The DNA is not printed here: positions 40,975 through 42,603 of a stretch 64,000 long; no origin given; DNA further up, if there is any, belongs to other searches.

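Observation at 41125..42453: Three-part HEPN protein of unknown architecture in the middle of the island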

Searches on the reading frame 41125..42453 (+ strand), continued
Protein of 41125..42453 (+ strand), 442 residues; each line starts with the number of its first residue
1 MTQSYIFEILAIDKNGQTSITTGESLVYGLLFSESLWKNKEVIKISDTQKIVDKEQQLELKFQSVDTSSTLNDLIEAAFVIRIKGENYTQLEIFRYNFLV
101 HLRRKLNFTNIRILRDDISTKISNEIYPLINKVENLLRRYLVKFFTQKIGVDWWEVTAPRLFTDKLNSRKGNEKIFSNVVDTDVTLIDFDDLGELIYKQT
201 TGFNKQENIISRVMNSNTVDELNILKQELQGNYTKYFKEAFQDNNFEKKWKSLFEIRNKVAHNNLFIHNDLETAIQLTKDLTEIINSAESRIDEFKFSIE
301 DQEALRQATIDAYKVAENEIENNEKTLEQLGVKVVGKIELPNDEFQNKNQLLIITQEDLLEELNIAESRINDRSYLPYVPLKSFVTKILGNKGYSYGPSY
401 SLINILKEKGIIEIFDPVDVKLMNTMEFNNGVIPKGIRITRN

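Call 84: search_protein_families(library=pfam, proteins=[L067:6111-7568:+, L067:8778-9932:+, L067:10182-11372:+, L067:11578-13884:+, L075:8647-9771:+, L075:6420-7112:+, L075:5175-6056:+, L070:6148-7335:+, L070:7393-7830:+, L069:1749-2333:+], max_evalue=0.0001)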
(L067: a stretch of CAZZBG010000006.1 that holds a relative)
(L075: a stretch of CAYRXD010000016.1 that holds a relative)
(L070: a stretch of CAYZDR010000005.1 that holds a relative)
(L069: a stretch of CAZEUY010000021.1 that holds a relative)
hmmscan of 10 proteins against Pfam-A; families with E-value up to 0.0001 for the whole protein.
L067:6111-7568:+ (486 aa): 5 families
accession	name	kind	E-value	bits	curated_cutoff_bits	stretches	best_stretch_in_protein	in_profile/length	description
PF02384.22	N6_Mtase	-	3.1e-63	214.4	20.4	1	154-452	2-304/311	N-6 DNA Methylase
PF07669.17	Eco57I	-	8.8e-12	45.9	25.3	1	267-367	54-167/171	Eco57I restriction-modification methylase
PF12161.14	HsdM_N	-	4.7e-10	40.7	24.5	1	7-141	6-132/135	HsdM N-terminal domain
PF20473.4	MmeI_Mtase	-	8e-05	22.4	27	0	200-259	22-85/259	MmeI, DNA-methyltransferase domain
PF01170.24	UPF0020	-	9.2e-05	22.7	22.3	0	189-301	20-138/197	RMKL-like, methyltransferase domain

L067:8778-9932:+ (385 aa): 1 family
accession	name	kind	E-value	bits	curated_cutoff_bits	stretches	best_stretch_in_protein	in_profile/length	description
PF01420.25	Methylase_S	-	4.4e-39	134.8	22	2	204-359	2-159/168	Type I restriction modification DNA specificity domain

L067:10182-11372:+ (397 aa): 1 family
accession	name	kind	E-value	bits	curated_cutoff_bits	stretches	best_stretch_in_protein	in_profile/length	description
PF02661.23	Fic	-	3.6e-13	50.6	24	1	117-221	2-93/93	Fic/DOC family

L067:11578-13884:+ (769 aa): 7 families
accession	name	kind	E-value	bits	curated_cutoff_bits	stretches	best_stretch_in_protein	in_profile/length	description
PF04851.21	ResIII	-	2.6e-35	122.2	22.5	1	150-321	5-164/164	Type III restriction enzyme, res subunit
PF08463.15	EcoEI_R_C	-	1.4e-23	84.3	24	1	608-764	1-163/163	EcoEI R protein C-terminal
PF18766.7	SWI2_SNF2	-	1.4e-17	64.5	26.7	1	152-354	1-190/221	SWI2/SNF2 ATPase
PF00270.35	DEAD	-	1.4e-09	38.4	26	1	153-322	4-162/167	DEAD/DEAH box helicase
PF00271.37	Helicase_C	-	1.1e-07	32.6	23.5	1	404-512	5-108/110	Helicase conserved C-terminal domain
PF13588.12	HSDR_N_2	-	3.5e-05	24.3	25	0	39-110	30-100/110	Type I restriction enzyme R protein N terminus (HSDR_N)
PF04313.20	HSDR_N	-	4.1e-05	24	25.1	0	28-87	114-164/198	Type I restriction enzyme R protein N terminus (HSDR_N)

L075:8647-9771:+ (375 aa): 1 family
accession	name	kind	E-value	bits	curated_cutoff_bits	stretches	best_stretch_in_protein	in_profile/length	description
PF01420.25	Methylase_S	-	3.1e-36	125.5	22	2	7-148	1-153/168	Type I restriction modification DNA specificity domain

L075:6420-7112:+ (231 aa): 2 families
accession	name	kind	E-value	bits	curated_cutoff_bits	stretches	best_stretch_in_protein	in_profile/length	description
PF06414.18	Zeta_toxin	-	1.1e-29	103.7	22.3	1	32-186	10-177/199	Zeta toxin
PF13671.12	AAA_33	-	4.9e-08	33.8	27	1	42-158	3-121/143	AAA domain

L075:5175-6056:+ (294 aa): 1 family
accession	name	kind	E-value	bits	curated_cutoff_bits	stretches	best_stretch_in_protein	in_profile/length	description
PF12686.12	DUF3800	-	4.4e-09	37.6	21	1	5-230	1-148/149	Protein of unknown function (DUF3800)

L070:6148-7335:+ (396 aa): 1 family
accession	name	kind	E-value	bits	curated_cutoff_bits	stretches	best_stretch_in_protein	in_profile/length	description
PF02661.23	Fic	-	4.8e-15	56.6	24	1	122-222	6-93/93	Fic/DOC family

L070:7393-7830:+ (146 aa): 0 families

L069:1749-2333:+ (195 aa): 0 families

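Call 86: search_protein_families(library=pfam, alignment_id=A8, max_evalue=0.00001)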
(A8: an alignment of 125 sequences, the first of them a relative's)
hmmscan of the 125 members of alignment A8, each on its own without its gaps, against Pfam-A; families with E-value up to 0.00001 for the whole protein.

A. member 1, L001:4614-5564:+ (317 aa): 1 family
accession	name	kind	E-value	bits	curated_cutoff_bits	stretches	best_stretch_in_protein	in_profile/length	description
PF02219.23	MTHFR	-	2.3e-70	237.7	24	1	6-316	5-286/287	Methylenetetrahydrofolate reductase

B. families by the number of members that match (of 125 scanned): 115 families (the first 25 are shown)
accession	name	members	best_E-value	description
PF13604.12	AAA_30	5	1.4e-30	AAA domain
PF13245.12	AAA_19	5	4.1e-21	AAA domain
PF13538.12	UvrD_C_2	5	2.4e-17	UvrD-like helicase C-terminal domain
PF05970.20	PIF1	5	6.1e-13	PIF1-like helicase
PF22721.1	TBP-TOTE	5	1e-12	TATA-binding-like protein domain of the TOTE conflict systems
PF19838.5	LptD_2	3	3.4e-132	LptD protein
PF12345.13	DUF3641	3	2.5e-56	Protein of unknown function (DUF3641)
PF08843.17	AbiEii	3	1.6e-23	Nucleotidyl transferase AbiEii toxin, Type IV TA system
PF12796.13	Ank_2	3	1.9e-20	Ankyrin repeats (3 copies)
PF08281.18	Sigma70_r4_2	3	5.7e-17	Sigma-70, region 4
PF04542.20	Sigma70_r2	3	1.2e-16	Sigma-70 region 2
PF00023.36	Ank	3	4.1e-15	Ankyrin repeat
PF02661.23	Fic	3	4.8e-15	Fic/DOC family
PF13637.12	Ank_4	3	4.3e-12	Ankyrin repeats (many copies)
PF04545.22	Sigma70_r4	3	3.3e-10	Sigma-70, region 4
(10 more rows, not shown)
